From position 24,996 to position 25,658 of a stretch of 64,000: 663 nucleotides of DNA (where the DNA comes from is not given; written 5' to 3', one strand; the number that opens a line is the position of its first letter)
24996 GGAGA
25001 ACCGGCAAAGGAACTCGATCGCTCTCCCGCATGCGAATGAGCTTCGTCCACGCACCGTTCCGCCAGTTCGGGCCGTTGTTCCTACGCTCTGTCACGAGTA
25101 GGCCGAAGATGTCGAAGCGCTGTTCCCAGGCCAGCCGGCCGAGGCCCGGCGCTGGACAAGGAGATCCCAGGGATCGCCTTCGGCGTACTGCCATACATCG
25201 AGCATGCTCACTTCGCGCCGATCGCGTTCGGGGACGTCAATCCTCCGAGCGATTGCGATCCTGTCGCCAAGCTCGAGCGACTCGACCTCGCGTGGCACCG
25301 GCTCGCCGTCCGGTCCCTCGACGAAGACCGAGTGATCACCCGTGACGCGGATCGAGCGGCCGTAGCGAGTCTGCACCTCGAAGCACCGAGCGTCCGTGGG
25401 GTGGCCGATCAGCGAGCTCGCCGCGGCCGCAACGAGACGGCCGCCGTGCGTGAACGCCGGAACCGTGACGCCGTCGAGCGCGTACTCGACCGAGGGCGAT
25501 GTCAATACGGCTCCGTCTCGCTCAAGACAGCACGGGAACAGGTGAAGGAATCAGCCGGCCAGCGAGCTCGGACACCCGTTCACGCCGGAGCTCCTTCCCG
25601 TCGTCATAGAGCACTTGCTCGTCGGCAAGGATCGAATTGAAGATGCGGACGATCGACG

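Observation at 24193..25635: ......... homing intein splitting a UDP-glucuronate-decarboxylase-type gene at RIFN|TYGP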

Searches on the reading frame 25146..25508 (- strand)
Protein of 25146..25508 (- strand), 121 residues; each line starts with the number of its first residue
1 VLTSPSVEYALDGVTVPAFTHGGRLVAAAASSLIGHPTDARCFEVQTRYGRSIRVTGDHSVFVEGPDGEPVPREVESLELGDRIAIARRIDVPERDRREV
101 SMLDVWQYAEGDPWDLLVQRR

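Call 70: search_protein_representatives(protein=window:25146-25508:-)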
Query: 121 residues. Proteins with E-value up to 0.001 (for the whole library): 133; up to 1e-10: 34; up to 1e-30: 8. The best 133 are listed.
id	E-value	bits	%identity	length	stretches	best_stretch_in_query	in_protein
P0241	1.4e-46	173.8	68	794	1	7-119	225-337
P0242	1.1e-34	135.3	62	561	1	16-119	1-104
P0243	4.7e-34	133.3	62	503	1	10-118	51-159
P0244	1.1e-33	132.1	65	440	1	9-110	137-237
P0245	4.5e-33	130.1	65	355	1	10-109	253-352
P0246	7.7e-32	126.1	76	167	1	42-119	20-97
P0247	9.9e-32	125.8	63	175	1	11-118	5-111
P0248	2.1e-31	124.7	82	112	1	46-119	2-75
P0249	5.6e-25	104.0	53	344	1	11-118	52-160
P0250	4.4e-24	101.1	60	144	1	6-86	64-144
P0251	3.0e-20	88.7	67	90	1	13-75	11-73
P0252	1.3e-19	86.7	50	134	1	30-119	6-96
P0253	2.2e-18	82.7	33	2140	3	10-104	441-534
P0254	3.2e-17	78.9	34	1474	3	28-95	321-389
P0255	8.6e-17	77.6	45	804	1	10-106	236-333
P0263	9.0e-14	67.8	31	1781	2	16-105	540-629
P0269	3.6e-12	62.6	42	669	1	15-107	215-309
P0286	7.6e-08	48.7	36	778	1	14-103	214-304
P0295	5.7e-07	45.9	33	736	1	7-107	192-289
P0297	8.7e-07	45.3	41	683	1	15-102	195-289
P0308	4.8e-06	42.9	39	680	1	13-96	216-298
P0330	2.2e-05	40.7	43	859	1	13-105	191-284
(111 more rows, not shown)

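Call 71: search_protein_families(library=pfam, proteins=[P0255, P0269, P0286, P0295, P0297, P0308, P0330, P0254, P0263], max_evalue=0.00001)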
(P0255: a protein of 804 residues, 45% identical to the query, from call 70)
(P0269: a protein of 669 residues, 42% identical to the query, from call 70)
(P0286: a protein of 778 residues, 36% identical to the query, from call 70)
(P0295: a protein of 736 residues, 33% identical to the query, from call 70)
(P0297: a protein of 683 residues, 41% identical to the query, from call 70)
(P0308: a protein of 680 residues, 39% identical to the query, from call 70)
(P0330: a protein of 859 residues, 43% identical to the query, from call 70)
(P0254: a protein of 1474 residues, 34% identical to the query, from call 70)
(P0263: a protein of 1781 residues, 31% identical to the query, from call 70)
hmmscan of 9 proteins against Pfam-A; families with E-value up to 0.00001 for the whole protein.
P0255 (804 aa): 5 families
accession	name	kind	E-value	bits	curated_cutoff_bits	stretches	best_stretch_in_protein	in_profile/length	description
PF01370.27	Epimerase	-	8.2e-25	88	20.9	1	27-200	1-171/240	NAD dependent epimerase/dehydratase family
PF14890.11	Intein_splicing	-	1.5e-19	70.7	35.8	1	251-659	32-155/155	Intein splicing domain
PF16363.11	GDP_Man_Dehyd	-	1.3e-11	45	27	1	28-200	1-182/332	GDP-mannose 4,6 dehydratase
PF01073.25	3Beta_HSD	-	5e-08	32.8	22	1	29-182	2-156/280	3-beta hydroxysteroid dehydrogenase/isomerase family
PF14528.11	LAGLIDADG_3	-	8.4e-08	32.8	22.5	0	429-478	6-55/82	LAGLIDADG-like domain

P0269 (669 aa): 5 families
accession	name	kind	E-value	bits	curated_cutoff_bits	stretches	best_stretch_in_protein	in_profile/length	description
PF01370.27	Epimerase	-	2.3e-31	109.5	20.9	1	4-176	1-172/240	NAD dependent epimerase/dehydratase family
PF16363.11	GDP_Man_Dehyd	-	7.5e-31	108.2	27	1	5-176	1-183/332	GDP-mannose 4,6 dehydratase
PF14890.11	Intein_splicing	-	1.6e-13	51.2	35.8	1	222-652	29-155/155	Intein splicing domain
PF14528.11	LAGLIDADG_3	-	1.7e-10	41.4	22.5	1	516-575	5-64/82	LAGLIDADG-like domain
PF01073.25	3Beta_HSD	-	3.7e-08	33.2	22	1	5-157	1-157/280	3-beta hydroxysteroid dehydrogenase/isomerase family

P0286 (778 aa): 5 families
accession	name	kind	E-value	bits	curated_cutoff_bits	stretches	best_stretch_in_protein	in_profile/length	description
PF16363.11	GDP_Man_Dehyd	-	8.3e-41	141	27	2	5-176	1-183/332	GDP-mannose 4,6 dehydratase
PF01370.27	Epimerase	-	1.5e-38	133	20.9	2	4-176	1-172/240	NAD dependent epimerase/dehydratase family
PF14890.11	Intein_splicing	-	5.3e-23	82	35.8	1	223-644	30-155/155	Intein splicing domain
PF14528.11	LAGLIDADG_3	-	1.6e-14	54.3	22.5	1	507-582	3-71/82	LAGLIDADG-like domain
PF01073.25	3Beta_HSD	-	1.1e-06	28.4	22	1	5-158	1-158/280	3-beta hydroxysteroid dehydrogenase/isomerase family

P0295 (736 aa): 10 families
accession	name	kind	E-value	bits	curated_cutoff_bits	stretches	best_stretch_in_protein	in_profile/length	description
PF16363.11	GDP_Man_Dehyd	-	5.7e-55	187.5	27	2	5-172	1-183/332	GDP-mannose 4,6 dehydratase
PF01370.27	Epimerase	-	8e-48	163.4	20.9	1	4-174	1-174/240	NAD dependent epimerase/dehydratase family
PF14890.11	Intein_splicing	-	3.4e-16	59.8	35.8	1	208-591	32-155/155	Intein splicing domain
PF04321.23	RmlD_sub_bind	-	7.1e-15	55.3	27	1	3-157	2-140/287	RmlD substrate binding domain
PF13460.12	NAD_binding_10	-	5.9e-12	46.3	27.2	1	8-169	1-143/184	NAD(P)H-binding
PF02719.21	Polysacc_synt_2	-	2.8e-10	40.3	20.2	1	5-119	2-129/293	Polysaccharide biosynthesis protein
PF14528.11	LAGLIDADG_3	-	6.7e-10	39.5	22.5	1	458-516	6-64/82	LAGLIDADG-like domain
PF01073.25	3Beta_HSD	-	8.1e-09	35.3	22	1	5-169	1-178/280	3-beta hydroxysteroid dehydrogenase/isomerase family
PF07993.18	NAD_binding_4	-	1.5e-07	31.3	20.1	0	79-171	96-206/258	Male sterility protein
PF05368.20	NmrA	-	2e-06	28.1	27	1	2-118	3-107/298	NmrA-like family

P0297 (683 aa): 9 families
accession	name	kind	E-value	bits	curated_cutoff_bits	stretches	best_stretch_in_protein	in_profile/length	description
PF01370.27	Epimerase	-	8e-54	183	20.9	2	3-166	1-173/240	NAD dependent epimerase/dehydratase family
PF16363.11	GDP_Man_Dehyd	-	3.5e-42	145.5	27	2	4-164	1-182/332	GDP-mannose 4,6 dehydratase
PF01073.25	3Beta_HSD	-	1.3e-20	74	22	1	4-146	1-158/280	3-beta hydroxysteroid dehydrogenase/isomerase family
PF13460.12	NAD_binding_10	-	1.6e-15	57.9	27.2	1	7-144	1-130/184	NAD(P)H-binding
PF14528.11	LAGLIDADG_3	-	1.3e-13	51.5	22.5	1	305-355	4-55/82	LAGLIDADG-like domain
PF14890.11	Intein_splicing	-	2.3e-13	50.7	35.8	1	175-540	3-155/155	Intein splicing domain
PF04321.23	RmlD_sub_bind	-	3.6e-13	49.7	27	1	1-147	1-138/287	RmlD substrate binding domain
PF07993.18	NAD_binding_4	-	1.4e-10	41.2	20.1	0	54-162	83-204/258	Male sterility protein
PF02719.21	Polysacc_synt_2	-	2e-09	37.5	20.2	0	3-152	1-156/293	Polysaccharide biosynthesis protein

P0308 (680 aa): 3 families
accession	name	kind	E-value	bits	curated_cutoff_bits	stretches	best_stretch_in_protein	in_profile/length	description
PF01370.27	Epimerase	-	6.5e-42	144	20.9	2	10-184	2-174/240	NAD dependent epimerase/dehydratase family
PF16363.11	GDP_Man_Dehyd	-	1e-17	65.1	27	1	11-184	2-185/332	GDP-mannose 4,6 dehydratase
PF14890.11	Intein_splicing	-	4.7e-15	56.2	35.8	1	235-536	40-155/155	Intein splicing domain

P0330 (859 aa): 2 families
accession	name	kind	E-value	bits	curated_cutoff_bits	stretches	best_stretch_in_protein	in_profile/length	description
PF14890.11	Intein_splicing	-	1.2e-16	61.4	35.8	1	168-730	10-155/155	Intein splicing domain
PF14528.11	LAGLIDADG_3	-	3.2e-07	31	22.5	0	488-539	5-57/82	LAGLIDADG-like domain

P0254 (1474 aa): 3 families
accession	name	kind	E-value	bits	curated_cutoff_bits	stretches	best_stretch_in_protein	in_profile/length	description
PF13597.11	NRDD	-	3.5e-100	336.7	26.2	3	111-252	1-147/562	Anaerobic ribonucleoside-triphosphate reductase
PF14890.11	Intein_splicing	-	3.3e-52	176.8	35.8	3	271-519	10-155/155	Intein splicing domain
PF14528.11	LAGLIDADG_3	-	2.3e-15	57.1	22.5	2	1338-1419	2-79/82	LAGLIDADG-like domain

P0263 (1781 aa): 4 families
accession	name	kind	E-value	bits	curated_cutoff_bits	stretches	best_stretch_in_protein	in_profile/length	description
PF14890.11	Intein_splicing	-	1.9e-49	167.9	35.8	2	514-1006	12-155/155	Intein splicing domain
PF14528.11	LAGLIDADG_3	-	1.2e-34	118.8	22.5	2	1373-1455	3-82/82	LAGLIDADG-like domain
PF00437.27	T2SSE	-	1.6e-07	30.7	24.9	0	415-491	104-180/370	Type II/IV secretion system protein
PF01079.26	Hint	-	6.9e-07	29.5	29.7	0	539-609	38-115/213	Hint module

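Call 73: list_cluster_members(proteins=[P0255, P0269, P0286, P0295, P0297, P0308, P0241, P0330])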
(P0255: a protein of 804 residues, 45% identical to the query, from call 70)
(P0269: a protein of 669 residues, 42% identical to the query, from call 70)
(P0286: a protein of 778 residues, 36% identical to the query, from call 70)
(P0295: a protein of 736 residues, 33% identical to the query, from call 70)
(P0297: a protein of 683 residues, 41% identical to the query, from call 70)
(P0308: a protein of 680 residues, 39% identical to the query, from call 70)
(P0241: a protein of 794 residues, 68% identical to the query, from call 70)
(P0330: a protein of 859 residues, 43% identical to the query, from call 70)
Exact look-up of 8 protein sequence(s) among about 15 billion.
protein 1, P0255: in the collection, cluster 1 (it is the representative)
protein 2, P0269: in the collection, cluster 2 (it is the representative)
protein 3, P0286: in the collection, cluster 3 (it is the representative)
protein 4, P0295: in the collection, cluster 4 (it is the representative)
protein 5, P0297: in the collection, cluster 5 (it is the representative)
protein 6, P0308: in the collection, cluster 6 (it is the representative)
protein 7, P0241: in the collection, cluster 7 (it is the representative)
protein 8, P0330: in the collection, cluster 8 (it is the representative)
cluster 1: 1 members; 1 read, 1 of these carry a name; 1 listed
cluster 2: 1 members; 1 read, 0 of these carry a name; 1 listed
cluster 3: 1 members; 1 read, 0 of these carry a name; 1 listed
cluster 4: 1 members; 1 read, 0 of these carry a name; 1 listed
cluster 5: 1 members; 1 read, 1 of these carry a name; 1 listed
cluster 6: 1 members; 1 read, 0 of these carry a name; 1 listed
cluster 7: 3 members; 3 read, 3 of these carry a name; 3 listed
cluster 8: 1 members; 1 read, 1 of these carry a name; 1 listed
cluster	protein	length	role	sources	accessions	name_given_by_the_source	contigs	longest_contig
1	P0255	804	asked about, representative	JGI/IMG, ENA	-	UDP-glucuronate decarboxylase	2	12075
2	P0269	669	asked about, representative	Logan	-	-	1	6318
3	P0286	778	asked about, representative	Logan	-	-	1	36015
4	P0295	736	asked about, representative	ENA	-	-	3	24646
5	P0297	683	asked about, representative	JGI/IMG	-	nucleoside-diphosphate-sugar epimerase/intein/homing endonuclease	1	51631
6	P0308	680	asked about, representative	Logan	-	-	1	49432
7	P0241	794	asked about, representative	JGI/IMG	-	nucleoside-diphosphate-sugar epimerase/intein/homing endonuclease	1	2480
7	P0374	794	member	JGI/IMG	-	nucleoside-diphosphate-sugar epimerase/intein/homing endonuclease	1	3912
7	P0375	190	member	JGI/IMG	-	dTDP-glucose 4,6-dehydratase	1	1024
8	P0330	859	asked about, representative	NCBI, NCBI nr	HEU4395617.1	MAG TPA: hypothetical protein VFS92_08635, partial [Planctomycetota bacterium] | hypothetical protein [Planctomycetota bacterium]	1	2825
